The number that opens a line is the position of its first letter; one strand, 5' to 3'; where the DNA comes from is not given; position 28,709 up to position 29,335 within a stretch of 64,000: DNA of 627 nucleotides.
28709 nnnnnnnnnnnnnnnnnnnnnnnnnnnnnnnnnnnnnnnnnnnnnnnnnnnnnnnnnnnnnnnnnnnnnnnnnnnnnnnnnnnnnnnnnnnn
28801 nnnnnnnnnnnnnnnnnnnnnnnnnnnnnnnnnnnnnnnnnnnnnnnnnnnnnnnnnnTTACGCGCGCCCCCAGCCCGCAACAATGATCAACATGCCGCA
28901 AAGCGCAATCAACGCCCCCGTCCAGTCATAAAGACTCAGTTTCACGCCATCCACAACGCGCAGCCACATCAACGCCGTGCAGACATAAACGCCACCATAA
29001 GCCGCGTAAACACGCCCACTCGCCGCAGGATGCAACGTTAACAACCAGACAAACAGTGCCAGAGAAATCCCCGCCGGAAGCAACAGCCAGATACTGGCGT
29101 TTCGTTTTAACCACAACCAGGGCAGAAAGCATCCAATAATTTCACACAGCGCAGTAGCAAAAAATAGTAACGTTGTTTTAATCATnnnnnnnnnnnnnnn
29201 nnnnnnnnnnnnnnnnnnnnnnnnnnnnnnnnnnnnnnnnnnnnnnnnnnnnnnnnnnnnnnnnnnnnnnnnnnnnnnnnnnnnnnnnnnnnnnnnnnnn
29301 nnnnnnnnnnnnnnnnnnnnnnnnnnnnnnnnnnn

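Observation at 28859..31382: Cluster of four small exported or membrane proteins of unknown function around speG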

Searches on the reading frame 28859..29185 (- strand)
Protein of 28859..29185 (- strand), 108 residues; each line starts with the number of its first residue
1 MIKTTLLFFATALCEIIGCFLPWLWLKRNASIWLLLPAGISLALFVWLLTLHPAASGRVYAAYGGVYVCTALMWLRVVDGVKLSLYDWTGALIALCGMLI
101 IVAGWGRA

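Call 4: search_protein_families(library=pfam, proteins=[window:28859-29185:-], max_evalue=0.01)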
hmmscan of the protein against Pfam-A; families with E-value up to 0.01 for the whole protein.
window:28859-29185:- (108 aa): 1 family
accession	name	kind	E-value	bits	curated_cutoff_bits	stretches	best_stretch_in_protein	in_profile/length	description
PF02694.21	UPF0060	-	2.3e-48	163.3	24.9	1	1-107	1-106/107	Uncharacterised BCR, YnfA/UPF0060 family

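Call 23: search_solved_structures(query=window:28862-29185:-, max_evalue=1)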
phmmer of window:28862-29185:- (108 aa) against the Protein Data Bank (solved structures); distinct sequences matched with E-value up to 1: 0.

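Call 52: search_protein_families(library=pfam, proteins=[window:28862-29185:-], max_evalue=10)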
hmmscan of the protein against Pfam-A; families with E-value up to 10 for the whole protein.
window:28862-29185:- (108 aa): 1 family
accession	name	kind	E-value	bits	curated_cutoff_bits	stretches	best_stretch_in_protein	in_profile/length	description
PF02694.21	UPF0060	-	2.3e-48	163.3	24.9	1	1-107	1-106/107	Uncharacterised BCR, YnfA/UPF0060 family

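Call 73: search_dna_similar(query=window:28862-29185:-, collection=plasmids, mode=protein, max_rows=30, rows=spread, max_evalue=0.001)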
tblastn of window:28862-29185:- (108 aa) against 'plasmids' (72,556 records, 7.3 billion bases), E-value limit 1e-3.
Records with a match: 379; places in all: 393; records where one place covers at least 80% of the query: 367.
Best place of each record, by identity: >=99% 3; 95-99% 1; 90-95% 1; 80-90% 1; 60-80% 124; <60% 249.
By first word of the organism name: Ralstonia 134; Pseudosulfitobacter 26; Phaeobacter 22; Hymenobacter 9; Vibrio 8; Sphingomonas 8; Escherichia 7; Paracoccus 7; Roseibium 7; Roseovarius 5; and 87 more.
By predicted mobility (MOB-suite, as given by PLSDB): mobilizable 161; non-mobilizable 147; conjugative 71.
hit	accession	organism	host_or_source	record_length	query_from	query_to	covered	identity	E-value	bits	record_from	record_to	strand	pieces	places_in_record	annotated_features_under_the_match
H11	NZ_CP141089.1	Escherichia coli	Homo sapiens,Infected Human Urine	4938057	1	108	100%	100.0%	4e-62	210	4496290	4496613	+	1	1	none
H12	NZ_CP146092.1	Ralstonia sp. RRA.1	-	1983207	2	101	93%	62.0%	1e-21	95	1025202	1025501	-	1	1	none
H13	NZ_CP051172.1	Ralstonia pseudosolanacearum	Whole organism,potato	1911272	2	101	93%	61.0%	1e-31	123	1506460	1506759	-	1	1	none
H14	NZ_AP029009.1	Ralstonia pseudosolanacearum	-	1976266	2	101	93%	61.0%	1e-31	123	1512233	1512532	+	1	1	none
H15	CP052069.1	Ralstonia solanacearum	tomato,cell culture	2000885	2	101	93%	61.0%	1e-31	123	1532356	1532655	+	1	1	none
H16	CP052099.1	Ralstonia solanacearum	tomato,cell culture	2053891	2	101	93%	61.0%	1e-31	123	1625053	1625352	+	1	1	YnfA family protein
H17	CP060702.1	Ralstonia solanacearum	tomato,cell culture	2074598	2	101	93%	61.0%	1e-31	123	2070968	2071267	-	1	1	none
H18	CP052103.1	Ralstonia solanacearum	tomato,cell culture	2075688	2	101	93%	61.0%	1e-31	123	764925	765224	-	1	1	YnfA family protein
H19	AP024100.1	Ralstonia solanacearum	-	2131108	2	101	93%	61.0%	1e-31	123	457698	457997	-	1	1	UPF0060 membrane protein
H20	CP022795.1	Ralstonia solanacearum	Solanum tuberosum,single cell,Potato ...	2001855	2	101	93%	61.0%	2e-31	122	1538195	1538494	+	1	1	hypothetical protein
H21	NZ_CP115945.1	Ralstonia syzygii R24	Syzygium aromaticum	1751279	2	102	94%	59.4%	1e-31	123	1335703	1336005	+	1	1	none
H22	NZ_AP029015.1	Ralstonia pseudosolanacearum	-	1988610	2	102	94%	59.4%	1e-31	123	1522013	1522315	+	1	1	none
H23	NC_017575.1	Ralstonia solanacearum Po82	-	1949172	2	102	94%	59.4%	1e-30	120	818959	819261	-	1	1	none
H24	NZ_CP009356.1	Vibrio tubiashii ATCC 19109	Mercenaria mercenaria,Larvae from hard ...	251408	2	102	94%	58.4%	9e-31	120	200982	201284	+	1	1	YnfA family protein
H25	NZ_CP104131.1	Sinorhizobium sp. K101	Phaseolus vulgaris,cell ...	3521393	7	104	91%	52.5%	1e-14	75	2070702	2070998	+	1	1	none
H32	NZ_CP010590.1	Phaeobacter gallaeciensis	cell culture,clam larvae aquaculture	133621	2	103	94%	37.9%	9e-13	69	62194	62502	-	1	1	YnfA family protein | helix-turn-helix domain-containing protein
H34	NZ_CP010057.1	Hymenobacter sp. DG25B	single cell,soil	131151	1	108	100%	34.3%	2e-15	77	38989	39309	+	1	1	YnfA family protein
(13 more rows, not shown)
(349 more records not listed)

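Call 74: get_annotated_region(hit=H32, flank=4000)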
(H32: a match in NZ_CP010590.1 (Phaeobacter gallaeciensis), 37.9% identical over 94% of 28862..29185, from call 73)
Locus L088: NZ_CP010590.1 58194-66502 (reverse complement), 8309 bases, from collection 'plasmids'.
description: Phaeobacter gallaeciensis strain P11 plasmid pP11_b, complete sequence
organism: Phaeobacter gallaeciensis (NCBI taxid 60890)
taxonomy: Bacteria; Pseudomonadota; Alphaproteobacteria; Rhodobacterales; Roseobacteraceae; Phaeobacter; Phaeobacter gallaeciensis
host: -; source: cell culture,clam larvae aquaculture; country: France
typing (MOB-suite, as given by PLSDB): conjugative; replicon rep_cluster_558; relaxase MOBP; mating-pair formation MPF_T
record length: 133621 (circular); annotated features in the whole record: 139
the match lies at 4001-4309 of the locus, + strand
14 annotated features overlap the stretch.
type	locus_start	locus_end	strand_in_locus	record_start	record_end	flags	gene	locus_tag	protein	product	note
CDS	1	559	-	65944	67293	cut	-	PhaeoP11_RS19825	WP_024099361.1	M23 family metallopeptidase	-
CDS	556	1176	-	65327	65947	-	-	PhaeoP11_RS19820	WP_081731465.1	SCO family protein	GO:0033617 - mitochondrial cytochrome c oxidase assembly [Evidence IEA]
CDS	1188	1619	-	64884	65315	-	-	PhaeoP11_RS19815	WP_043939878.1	copper chaperone PCu(A)C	-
CDS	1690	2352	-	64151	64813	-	-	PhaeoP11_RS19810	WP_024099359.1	thioredoxin domain-containing protein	-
CDS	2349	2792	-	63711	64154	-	-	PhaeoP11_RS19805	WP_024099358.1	disulfide bond formation protein B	GO:0006457 - protein folding [Evidence IEA]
CDS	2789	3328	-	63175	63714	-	-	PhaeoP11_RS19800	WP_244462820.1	SCO family protein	GO:0033617 - mitochondrial cytochrome c oxidase assembly [Evidence IEA]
CDS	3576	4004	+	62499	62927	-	-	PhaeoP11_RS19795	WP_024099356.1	helix-turn-helix domain-containing protein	-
CDS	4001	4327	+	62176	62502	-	-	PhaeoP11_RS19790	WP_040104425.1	YnfA family protein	-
CDS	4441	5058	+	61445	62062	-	-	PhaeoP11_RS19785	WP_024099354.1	cation transporter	GO:0006812 - monoatomic cation transport [Evidence IEA]; GO:0055085 - transmembrane transport [Evidence IEA]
CDS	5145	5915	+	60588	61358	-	-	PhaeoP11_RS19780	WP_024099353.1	transglutaminase family protein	-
CDS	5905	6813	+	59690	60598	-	-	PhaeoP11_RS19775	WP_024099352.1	cation diffusion facilitator family transporter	-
CDS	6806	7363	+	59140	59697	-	-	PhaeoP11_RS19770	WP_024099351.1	isoprenylcysteine carboxylmethyltransferase family protein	-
CDS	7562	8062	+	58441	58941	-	-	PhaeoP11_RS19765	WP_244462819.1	L,D-transpeptidase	-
CDS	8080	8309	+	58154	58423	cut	-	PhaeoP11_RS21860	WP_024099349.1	hypothetical protein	-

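Call 75: get_annotated_region(hit=H34, flank=4000)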
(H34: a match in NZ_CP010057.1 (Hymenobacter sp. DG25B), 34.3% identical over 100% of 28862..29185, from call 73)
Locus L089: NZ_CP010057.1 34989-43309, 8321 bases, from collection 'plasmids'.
description: Hymenobacter sp. DG25B plasmid unnamed, complete sequence
organism: Hymenobacter sp. DG25B (NCBI taxid 1385664)
taxonomy: Bacteria; Bacteroidota; Cytophagia; Cytophagales; Hymenobacteraceae; Hymenobacter; Hymenobacter sp. DG25B
host: -; source: single cell,soil; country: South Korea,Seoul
typing (MOB-suite, as given by PLSDB): non-mobilizable; replicon rep_cluster_1105
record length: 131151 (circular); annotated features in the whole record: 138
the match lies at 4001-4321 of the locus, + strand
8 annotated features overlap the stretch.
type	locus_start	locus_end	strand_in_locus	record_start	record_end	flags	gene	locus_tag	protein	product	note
CDS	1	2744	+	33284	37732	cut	-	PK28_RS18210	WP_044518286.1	CusA/CzcA family heavy metal efflux RND transporter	-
CDS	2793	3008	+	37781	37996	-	-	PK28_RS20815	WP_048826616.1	hypothetical protein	-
CDS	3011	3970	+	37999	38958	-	-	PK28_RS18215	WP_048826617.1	efflux RND transporter periplasmic adaptor subunit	GO:0006810 - transport [Evidence IEA]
CDS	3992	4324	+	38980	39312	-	-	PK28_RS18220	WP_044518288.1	YnfA family protein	-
CDS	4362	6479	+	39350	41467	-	-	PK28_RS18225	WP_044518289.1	heavy metal translocating P-type ATPase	-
CDS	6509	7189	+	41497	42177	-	-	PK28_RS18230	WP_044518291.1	DUF305 domain-containing protein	-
CDS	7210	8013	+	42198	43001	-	-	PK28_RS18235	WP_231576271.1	ZIP family metal transporter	GO:0055085 - transmembrane transport [Evidence IEA]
CDS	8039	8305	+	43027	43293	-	-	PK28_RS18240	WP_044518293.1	hypothetical protein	-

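Call 76: get_annotated_region(hit=H24, flank=4000)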
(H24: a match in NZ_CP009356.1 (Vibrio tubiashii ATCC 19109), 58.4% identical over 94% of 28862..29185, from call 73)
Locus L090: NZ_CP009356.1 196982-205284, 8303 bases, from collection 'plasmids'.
description: Vibrio tubiashii ATCC 19109 plasmid p251, complete sequence
organism: Vibrio tubiashii ATCC 19109 (NCBI taxid 1051646)
taxonomy: Bacteria; Pseudomonadota; Gammaproteobacteria; Vibrionales; Vibrionaceae; Vibrio; Vibrio tubiashii; Vibrio tubiashii ATCC 19109
host: -; source: Mercenaria mercenaria,Larvae from hard clams (Mercenaria mercenaria); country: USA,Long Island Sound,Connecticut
typing (MOB-suite, as given by PLSDB): non-mobilizable; replicon rep_cluster_419; mating-pair formation MPF_F
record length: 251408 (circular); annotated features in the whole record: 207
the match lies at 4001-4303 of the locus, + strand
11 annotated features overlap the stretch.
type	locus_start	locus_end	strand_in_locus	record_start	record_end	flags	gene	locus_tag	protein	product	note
CDS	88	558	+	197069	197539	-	-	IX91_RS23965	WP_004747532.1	cold shock domain-containing protein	-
CDS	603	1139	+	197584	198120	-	-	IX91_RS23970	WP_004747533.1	GNAT family protein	-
CDS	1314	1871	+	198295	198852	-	-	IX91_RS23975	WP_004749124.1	nucleotidyltransferase domain-containing protein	-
CDS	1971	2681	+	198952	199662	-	-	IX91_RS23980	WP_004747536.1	HAD hydrolase-like protein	-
CDS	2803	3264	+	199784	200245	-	-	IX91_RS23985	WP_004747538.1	MaoC family dehydratase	-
CDS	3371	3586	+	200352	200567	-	-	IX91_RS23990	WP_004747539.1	TIGR02450 family Trp-rich protein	-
CDS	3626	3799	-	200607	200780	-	-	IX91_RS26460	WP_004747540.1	DUF6435 family protein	-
CDS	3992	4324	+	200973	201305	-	-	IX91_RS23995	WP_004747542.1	YnfA family protein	-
CDS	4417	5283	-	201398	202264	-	-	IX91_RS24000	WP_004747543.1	hypothetical protein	-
CDS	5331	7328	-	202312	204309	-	-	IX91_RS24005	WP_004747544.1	hypothetical protein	-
CDS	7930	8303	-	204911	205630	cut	-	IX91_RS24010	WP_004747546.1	SIMPL domain-containing protein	-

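Call 83: search_solved_structures(query=A4, max_evalue=10, show_alignments=2)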
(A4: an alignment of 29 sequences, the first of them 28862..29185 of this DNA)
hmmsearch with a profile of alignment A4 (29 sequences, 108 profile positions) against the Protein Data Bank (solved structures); distinct sequences matched with E-value up to 10: 0.

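Call 85: search_protein_families(library=ncbifam, proteins=[window:28862-29185:-], max_evalue=0.001)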
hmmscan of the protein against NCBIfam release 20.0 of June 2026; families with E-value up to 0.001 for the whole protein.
window:28862-29185:- (108 aa): 1 family
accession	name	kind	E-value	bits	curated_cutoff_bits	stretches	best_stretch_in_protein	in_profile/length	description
NF002586.0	PRK02237.1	equivalog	1e-47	160.7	114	1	1-105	3-107/109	YnfA family protein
